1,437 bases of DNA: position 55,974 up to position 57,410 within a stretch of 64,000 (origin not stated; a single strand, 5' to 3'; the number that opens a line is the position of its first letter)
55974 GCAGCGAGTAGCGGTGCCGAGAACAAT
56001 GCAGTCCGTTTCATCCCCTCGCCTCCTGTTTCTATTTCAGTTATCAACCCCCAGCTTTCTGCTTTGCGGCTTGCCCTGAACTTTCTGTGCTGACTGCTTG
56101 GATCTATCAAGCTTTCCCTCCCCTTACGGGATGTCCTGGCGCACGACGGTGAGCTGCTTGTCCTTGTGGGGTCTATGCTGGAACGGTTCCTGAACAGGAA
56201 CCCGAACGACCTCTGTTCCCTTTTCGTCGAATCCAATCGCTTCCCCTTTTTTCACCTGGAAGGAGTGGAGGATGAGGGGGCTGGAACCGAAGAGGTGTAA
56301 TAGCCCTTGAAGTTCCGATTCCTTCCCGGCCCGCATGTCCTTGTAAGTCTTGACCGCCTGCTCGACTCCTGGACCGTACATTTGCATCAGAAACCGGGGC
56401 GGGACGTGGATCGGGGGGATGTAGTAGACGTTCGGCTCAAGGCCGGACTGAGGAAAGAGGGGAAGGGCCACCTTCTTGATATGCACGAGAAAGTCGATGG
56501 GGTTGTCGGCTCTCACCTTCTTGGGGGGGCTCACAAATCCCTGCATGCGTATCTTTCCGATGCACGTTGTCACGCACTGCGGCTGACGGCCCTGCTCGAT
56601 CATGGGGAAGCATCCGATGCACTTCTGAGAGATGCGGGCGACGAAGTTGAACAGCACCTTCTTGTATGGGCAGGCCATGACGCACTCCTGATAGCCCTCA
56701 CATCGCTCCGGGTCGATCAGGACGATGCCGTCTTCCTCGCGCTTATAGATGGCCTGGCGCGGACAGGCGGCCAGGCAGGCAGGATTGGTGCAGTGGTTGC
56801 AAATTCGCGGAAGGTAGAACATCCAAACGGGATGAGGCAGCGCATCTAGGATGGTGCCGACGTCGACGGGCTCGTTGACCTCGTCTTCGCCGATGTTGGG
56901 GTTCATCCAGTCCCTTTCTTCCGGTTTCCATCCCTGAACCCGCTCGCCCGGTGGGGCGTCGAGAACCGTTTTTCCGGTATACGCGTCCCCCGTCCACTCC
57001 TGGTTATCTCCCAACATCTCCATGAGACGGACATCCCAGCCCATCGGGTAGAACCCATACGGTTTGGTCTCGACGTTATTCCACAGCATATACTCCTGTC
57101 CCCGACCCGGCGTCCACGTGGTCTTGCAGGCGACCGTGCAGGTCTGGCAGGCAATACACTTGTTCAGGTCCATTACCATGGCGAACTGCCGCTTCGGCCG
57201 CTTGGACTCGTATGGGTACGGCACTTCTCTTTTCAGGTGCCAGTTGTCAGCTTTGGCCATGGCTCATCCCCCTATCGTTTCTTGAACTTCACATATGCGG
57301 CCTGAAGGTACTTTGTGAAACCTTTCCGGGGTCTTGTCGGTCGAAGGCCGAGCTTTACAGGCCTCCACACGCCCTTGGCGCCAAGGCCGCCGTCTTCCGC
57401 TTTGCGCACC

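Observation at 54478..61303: Periplasmic NXR-like type II DMSO-reductase-family enzyme (alpha/beta/gamma/chaperone) behind an Rrf2 regulator; substrate unproven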

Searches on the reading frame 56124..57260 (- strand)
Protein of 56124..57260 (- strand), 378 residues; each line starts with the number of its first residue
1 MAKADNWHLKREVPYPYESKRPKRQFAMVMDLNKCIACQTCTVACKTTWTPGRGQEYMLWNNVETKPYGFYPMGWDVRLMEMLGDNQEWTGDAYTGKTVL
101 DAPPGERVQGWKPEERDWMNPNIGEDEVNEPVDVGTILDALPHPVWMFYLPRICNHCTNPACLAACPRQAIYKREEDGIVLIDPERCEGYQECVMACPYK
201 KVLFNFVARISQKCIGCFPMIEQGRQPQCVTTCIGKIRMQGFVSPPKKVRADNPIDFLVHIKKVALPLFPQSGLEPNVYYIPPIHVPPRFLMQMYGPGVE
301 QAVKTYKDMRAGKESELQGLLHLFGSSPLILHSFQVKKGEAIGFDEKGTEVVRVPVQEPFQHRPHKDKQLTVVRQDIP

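Call 3: search_protein_families(library=pfam, proteins=[window:56124-57260:-])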
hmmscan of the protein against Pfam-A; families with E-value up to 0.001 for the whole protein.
window:56124-57260:- (378 aa): 7 families
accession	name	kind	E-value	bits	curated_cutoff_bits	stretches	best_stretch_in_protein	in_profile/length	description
PF13247.11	Fer4_11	-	6.8e-31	106.9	26.2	1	147-241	3-98/100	4Fe-4S dicluster domain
PF12838.12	Fer4_7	-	7e-13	49.3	27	1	154-200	2-51/52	4Fe-4S dicluster domain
PF13237.11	Fer4_10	-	2e-10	40.9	25.5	1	150-198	5-53/53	4Fe-4S dicluster domain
PF12797.12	Fer4_2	-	4.6e-07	29.8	24.5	1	27-46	2-21/22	4Fe-4S binding domain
PF12837.12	Fer4_6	-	2.1e-05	24.7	25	0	179-199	1-21/24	4Fe-4S binding domain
PF13187.11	Fer4_9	-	3.2e-05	24.3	27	0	154-200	2-50/52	4Fe-4S dicluster domain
PF14697.11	Fer4_21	-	0.00036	21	35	0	154-200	8-54/59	4Fe-4S dicluster domain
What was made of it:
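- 56124..57260 (-): Beta subunit, 378 aa, no signal peptide. Its 15 Cys in groups of 4+4+3+4 predict three [4Fe-4S] clusters and one [3Fe-4S] cluster. It is presumably exported bound to alpha. Pfam Fer4_11 hit (call 3).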

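Call 4: search_protein_families(library=ncbifam, proteins=[window:56124-57260:-])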
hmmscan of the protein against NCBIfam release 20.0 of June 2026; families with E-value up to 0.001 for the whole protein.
window:56124-57260:- (378 aa): 28 families (the best 25 are shown)
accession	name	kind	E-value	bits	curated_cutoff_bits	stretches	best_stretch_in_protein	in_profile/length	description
TIGR03478.1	DMSO_red_II_bet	subfamily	4.3e-79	265.8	480.7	2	146-289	123-260/321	DMSO reductase family type II enzyme, iron-sulfur subunit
NF042979.1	EthbenzDh_ebdB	equivalog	3.3e-65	220.3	740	2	142-286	142-280/354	ethylbenzene dehydrogenase subunit beta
TIGR01660.1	narH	equivalog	1.7e-55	188.4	524.05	2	145-242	174-271/492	nitrate reductase subunit beta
NF011569.0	PRK14993.1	equivalog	5.1e-36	124.4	416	2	149-281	95-222/244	tetrathionate reductase subunit TtrB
TIGR02951.1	DMSO_dmsB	equivalog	6.1e-30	104.4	214.1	1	143-237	53-147/161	DMSO/selenate family reductase complex B subunit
NF041715.1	arsenate_red_ArrB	equivalog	2.3e-28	99.3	450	3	145-205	48-107/233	arsenate respiratory reductase iron-sulfur subunit ArrB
NF045797.1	DsrO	equivalog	3.9e-26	91.9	200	1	149-281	98-234/235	sulfate reduction electron transfer complex DsrMKJOP subunit DsrO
TIGR03149.1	cyt_nit_nrfC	equivalog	8.1e-25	87.5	377.6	1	151-265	91-206/225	cytochrome c nitrite reductase Fe-S protein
NF008134.0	PRK10882.1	equivalog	1e-16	61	263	1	149-233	108-198/329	hydrogenase 2 operon protein HybA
TIGR01582.1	FDH-beta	equivalog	9.1e-16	57.8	334.7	1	153-241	92-180/283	formate dehydrogenase subunit beta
NF045715.1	sulf_resp_HmcB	equivalog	4.7e-15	55.5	420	1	151-234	104-189/307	sulfate respiration complex iron-sulfur protein HmcB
NF041782.1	mnquin_red_QrcC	equivalog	1e-12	48.3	400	1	147-208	58-122/239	menaquinone reductase iron-sulfur cluster-binding subunit QrcC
NF007382.0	PRK09898.1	equivalog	4.1e-12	46.1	213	1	149-218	118-187/208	ferredoxin-like protein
NF038355.1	FDH3_beta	equivalog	2e-11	44.3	240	1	154-204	54-103/180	formate dehydrogenase FDH3 subunit beta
NF009451.0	PRK12809.1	equivalog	2.4e-08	32.7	1154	1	152-234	54-130/639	formate-dependent uric acid utilization protein YgfT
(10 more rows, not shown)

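Call 25: search_solved_structures(query=window:56124-57260:-, show_alignments=1, max_evalue=1e-10)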
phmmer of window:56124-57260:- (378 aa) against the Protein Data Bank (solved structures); distinct sequences matched with E-value up to 1e-10: 10.
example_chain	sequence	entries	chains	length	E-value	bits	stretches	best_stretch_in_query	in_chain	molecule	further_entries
7b04_A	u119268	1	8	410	2.5e-107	362.5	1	4-366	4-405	Nitrite oxidoreductase subunit B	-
4ydd_B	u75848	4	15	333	2.9e-66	227.2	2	147-298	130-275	DMSO reductase family type II enzyme, iron-sulfur subunit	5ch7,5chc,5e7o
2ivf_B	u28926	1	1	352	1e-61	212.3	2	142-285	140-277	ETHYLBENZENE DEHYDROGENASE BETA-SUBUNIT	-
1q16_B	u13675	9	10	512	1.9e-51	178.4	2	145-242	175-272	Respiratory nitrate reductase 1 beta chain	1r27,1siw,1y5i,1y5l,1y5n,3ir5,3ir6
3egw_B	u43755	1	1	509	1.7e-50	175.3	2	145-242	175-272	Respiratory nitrate reductase 1 beta chain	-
1y4z_B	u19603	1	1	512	1.7e-50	175.3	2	145-242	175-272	Respiratory nitrate reductase 1 beta chain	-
2vpw_B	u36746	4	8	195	1.5e-19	73.3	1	148-281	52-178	NRFC PROTEIN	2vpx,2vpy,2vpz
6cz7_B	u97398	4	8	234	4.2e-18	68.6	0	145-206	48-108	4Fe-4S ferredoxin, iron-sulfur binding domain protein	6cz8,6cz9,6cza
4v4c_B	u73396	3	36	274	1.5e-15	60.2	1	149-246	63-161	Pyrogallol hydroxytransferase small subunit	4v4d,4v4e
1kqf_B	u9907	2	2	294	3.2e-11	45.9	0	153-234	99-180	FORMATE DEHYDROGENASE, NITRATE-INDUCIBLE, IRON-SULFUR SUBUNIT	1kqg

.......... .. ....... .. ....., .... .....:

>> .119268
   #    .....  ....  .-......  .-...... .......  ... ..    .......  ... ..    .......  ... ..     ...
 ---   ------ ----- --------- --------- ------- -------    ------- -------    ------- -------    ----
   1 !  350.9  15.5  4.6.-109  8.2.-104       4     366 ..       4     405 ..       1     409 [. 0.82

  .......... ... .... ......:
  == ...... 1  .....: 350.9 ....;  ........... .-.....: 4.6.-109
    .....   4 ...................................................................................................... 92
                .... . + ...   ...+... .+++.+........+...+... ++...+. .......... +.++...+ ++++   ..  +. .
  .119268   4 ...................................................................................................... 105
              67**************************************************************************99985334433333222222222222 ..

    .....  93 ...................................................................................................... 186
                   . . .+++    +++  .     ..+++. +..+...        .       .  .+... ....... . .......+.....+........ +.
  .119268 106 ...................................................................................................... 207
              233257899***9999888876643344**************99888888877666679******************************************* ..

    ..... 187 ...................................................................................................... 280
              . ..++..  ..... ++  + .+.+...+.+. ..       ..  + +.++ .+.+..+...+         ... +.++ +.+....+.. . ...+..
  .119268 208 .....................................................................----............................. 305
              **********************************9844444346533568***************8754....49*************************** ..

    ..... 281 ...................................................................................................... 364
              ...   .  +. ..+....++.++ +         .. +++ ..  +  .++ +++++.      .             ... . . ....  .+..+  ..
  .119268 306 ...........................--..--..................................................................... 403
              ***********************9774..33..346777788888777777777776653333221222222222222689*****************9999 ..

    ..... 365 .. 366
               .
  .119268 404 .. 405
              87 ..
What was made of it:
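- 56124..57260 (-): It matches Kuenenia NxrB 7b04_A at E 2.5e-107 (call 25).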

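Call 55: find_encoding_contigs(protein=window:56124-57260:-, flank=10000, max_places=3)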
Protein window:56124-57260:- (378 aa): 2 contigs read that carry it; 1 place shown.
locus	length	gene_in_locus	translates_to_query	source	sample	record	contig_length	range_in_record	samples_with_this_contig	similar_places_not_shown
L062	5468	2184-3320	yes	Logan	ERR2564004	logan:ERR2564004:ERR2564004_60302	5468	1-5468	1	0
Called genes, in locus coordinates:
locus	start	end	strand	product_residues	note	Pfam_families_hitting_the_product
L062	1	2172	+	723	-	?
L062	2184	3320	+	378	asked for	PF13187:Fer4_9 (faint), PF12797:Fer4_2 (faint), PF12837:Fer4_6 (faint), PF12838:Fer4_7, PF13237:Fer4_10 (weak), PF13247:Fer4_11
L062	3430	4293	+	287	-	PF09459:EB_dh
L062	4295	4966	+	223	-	PF02613:Nitrate_red_del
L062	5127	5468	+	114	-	?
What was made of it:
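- Checked: Start choices: an independent gene caller on a public contig carrying the identical beta also gives a 287-aa gamma and a 223-aa chaperone (call 55).
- Tried and rejected: The beta was found, but only on a 5.5-kb Logan contig (call 55).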
